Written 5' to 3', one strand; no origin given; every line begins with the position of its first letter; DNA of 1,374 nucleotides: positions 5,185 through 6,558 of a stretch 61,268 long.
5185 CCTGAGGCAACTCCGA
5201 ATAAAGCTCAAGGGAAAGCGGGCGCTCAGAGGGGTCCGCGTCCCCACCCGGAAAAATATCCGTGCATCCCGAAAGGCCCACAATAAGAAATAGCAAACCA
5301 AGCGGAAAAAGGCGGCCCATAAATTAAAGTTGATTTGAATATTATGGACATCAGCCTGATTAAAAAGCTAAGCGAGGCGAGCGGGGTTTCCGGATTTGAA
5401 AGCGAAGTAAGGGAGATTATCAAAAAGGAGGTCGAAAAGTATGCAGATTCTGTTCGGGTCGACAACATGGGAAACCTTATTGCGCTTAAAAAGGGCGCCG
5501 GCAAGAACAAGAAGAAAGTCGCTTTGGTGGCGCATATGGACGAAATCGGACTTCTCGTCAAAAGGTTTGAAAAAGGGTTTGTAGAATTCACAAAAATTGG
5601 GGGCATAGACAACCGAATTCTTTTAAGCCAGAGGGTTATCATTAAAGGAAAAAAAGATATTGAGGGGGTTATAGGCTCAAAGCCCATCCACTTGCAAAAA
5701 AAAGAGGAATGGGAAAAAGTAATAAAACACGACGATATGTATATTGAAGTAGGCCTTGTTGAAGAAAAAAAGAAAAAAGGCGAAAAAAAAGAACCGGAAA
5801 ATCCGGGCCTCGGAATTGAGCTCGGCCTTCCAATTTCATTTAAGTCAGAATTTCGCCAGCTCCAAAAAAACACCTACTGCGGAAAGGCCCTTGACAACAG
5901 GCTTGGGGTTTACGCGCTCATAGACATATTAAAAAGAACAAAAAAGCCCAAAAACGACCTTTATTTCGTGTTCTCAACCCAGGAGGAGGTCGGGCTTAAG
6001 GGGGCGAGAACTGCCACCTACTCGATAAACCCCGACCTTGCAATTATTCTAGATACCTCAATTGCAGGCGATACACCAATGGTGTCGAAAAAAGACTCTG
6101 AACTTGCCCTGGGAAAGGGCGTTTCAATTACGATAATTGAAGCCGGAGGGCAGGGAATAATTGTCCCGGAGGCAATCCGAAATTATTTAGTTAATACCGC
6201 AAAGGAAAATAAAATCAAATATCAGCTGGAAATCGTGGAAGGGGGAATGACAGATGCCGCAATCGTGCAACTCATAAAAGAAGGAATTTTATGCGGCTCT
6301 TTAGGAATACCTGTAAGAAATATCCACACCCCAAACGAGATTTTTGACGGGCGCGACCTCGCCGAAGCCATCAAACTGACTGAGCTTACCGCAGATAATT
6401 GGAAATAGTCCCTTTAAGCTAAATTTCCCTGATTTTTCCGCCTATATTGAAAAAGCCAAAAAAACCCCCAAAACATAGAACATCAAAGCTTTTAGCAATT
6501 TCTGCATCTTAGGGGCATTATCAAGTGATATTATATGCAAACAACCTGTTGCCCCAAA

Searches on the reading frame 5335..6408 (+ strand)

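Call 57: search_protein_families(library=pfam, proteins=[window:5335-6408:+], max_evalue=0.00001)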
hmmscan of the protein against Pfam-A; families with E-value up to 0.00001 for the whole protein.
window:5335-6408:+ (357 aa): 3 families
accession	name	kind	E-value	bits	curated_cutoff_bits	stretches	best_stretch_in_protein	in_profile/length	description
PF05343.19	Peptidase_M42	-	8.3e-88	294.7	23.2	1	46-348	1-292/292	M42 glutamyl aminopeptidase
PF01546.33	Peptidase_M20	-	1.4e-09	38.6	24.6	1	187-353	35-204/206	Peptidase family M20/M25/M40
PF04389.22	Peptidase_M28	-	3.9e-06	27.2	21.3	0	185-228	30-77/193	Peptidase family M28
